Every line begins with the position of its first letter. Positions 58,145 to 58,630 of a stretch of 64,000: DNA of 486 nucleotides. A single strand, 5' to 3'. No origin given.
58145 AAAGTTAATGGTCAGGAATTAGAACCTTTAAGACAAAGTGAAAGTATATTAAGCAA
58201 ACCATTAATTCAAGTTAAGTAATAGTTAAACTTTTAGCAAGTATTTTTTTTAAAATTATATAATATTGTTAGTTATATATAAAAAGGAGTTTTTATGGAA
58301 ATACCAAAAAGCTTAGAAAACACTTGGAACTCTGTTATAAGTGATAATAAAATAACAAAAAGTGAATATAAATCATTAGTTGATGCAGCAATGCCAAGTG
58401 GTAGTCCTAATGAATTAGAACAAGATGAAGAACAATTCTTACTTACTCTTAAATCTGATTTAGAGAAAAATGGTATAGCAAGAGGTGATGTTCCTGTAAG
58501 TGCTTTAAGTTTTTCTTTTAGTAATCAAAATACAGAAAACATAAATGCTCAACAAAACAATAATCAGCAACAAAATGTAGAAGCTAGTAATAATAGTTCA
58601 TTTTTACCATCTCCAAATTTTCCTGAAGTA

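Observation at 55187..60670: Three-gene cluster of a lipoprotein plus two large paralogous proteins that lack signal peptides but carry a peptidoglycan-binding-like domain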

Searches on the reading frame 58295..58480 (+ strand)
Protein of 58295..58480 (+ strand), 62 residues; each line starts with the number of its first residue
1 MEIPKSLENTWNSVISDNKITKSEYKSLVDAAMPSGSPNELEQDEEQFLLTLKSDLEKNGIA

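Call 71: search_solved_structures(query=A5, max_evalue=10, show_alignments=3)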
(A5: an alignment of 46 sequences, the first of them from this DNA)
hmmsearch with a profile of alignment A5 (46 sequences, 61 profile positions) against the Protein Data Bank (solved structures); distinct sequences matched with E-value up to 10: 18.
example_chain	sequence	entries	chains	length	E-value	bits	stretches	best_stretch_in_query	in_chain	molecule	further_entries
4qlx_A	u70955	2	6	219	0.011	18.7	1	8-29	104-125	Nitroreductase family protein | Enone reductase CLA-ER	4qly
8jxg_D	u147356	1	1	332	0.11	15.5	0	7-28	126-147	rat RAP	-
8iyk_H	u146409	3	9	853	0.12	15.4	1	9-33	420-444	Tape measure protein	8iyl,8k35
6l87_A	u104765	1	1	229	0.19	14.7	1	23-60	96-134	AT-rich interactive domain-containing protein 4A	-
7udk_A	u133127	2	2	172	0.2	14.7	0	22-50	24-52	Designed helical repeat protein (DHR) RPB_LRP2_R4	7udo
1pva_A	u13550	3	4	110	0.33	13.9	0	17-32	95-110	PARVALBUMIN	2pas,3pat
1dgu_A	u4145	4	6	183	0.41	13.7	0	16-47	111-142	CALCIUM-SATURATED CIB | APO CIB | Calcium and integrin-binding protein 1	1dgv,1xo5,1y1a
6ocx_A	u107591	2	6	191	0.46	13.5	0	16-47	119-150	Calcium and integrin-binding protein 1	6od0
2l4h_A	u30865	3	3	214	0.62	13.1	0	16-47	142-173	Calcium and integrin-binding protein 1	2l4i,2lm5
9rvc_u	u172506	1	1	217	0.63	13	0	9-40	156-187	Large ribosomal subunit protein bL25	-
5ewq_A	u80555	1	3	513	0.81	12.7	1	13-39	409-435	Amidase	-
7x4c_A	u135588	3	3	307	1.2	12.2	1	16-35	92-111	EfCdnE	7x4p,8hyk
8q6t_E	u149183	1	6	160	1.4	12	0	16-43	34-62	Myosin regulatory light chain 2, ventricular/cardiac muscle isoform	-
1ih0_A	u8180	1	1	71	1.7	11.7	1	18-51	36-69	TROPONIN C, SLOW SKELETAL AND CARDIAC MUSCLES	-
1ozs_A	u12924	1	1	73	1.8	11.6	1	18-51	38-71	Troponin C, slow skeletal and cardiac muscles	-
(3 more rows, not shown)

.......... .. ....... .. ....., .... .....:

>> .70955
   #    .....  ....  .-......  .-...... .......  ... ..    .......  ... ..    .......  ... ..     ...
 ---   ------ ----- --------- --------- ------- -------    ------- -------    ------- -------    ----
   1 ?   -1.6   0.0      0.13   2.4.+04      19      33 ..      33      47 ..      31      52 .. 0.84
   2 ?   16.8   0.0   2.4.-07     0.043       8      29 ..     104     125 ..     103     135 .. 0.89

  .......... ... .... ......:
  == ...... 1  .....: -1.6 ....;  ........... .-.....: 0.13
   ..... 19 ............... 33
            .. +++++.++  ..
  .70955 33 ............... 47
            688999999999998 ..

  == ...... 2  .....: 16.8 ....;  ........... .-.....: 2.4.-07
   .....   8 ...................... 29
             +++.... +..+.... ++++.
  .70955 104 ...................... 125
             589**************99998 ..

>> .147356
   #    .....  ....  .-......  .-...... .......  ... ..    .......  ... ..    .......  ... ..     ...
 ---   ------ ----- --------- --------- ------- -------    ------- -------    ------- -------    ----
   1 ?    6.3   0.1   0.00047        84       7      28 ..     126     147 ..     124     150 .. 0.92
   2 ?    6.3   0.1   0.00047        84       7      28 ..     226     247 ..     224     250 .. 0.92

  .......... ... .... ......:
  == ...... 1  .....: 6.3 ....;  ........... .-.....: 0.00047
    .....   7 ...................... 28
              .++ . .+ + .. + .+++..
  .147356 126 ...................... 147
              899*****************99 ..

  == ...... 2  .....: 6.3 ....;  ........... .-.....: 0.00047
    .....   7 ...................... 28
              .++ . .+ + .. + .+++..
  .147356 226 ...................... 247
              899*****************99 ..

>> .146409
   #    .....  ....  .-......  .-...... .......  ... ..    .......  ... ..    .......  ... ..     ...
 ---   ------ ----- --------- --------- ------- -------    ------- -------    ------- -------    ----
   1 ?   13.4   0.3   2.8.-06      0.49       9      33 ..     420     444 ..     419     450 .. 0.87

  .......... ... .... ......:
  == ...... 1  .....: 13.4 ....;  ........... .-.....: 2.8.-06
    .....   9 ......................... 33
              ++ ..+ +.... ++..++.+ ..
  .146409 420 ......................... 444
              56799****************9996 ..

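Call 72: search_protein_families(library=pfam, alignment_id=A5, max_evalue=0.1)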
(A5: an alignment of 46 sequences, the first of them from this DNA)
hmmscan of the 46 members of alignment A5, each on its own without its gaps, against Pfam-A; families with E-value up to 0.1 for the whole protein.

A. member 1, seq(62 aa): 0 families

B. families by the number of members that match (of 46 scanned): 15 families
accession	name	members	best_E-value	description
PF13499.12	EF-hand_7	5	0.0003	EF-hand domain pair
PF06076.17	Orthopox_F14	3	0.0044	Orthopoxvirus F14 protein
PF05099.18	TerB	3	0.0046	Tellurite resistance protein TerB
PF18711.7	TxDE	2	0.012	Toxoflavin-degrading enzyme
PF09693.15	Phage_XkdX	2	0.071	Phage uncharacterised protein (Phage_XkdX)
PF04391.17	DUF533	1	0.0013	Protein of unknown function (DUF533)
PF18430.7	DBD_HTH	1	0.032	Putative DNA-binding domain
PF08112.16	ATP-synt_E_2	1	0.033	ATP synthase epsilon subunit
PF00036.39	EF-hand_1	1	0.037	EF hand domain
PF20155.4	TMP_3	1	0.044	Tape measure protein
PF08044.16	DUF1707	1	0.05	DUF1707 SHOCT-like domain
PF09548.15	Spore_III_AB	1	0.052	Stage III sporulation protein AB (spore_III_AB)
PF12419.13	DUF3670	1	0.059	SNF2 Helicase protein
PF18848.6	baeRF_family6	1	0.068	Bacterial archaeo-eukaryotic release factor family 6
PF00404.24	Dockerin_1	1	0.079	Dockerin type I domain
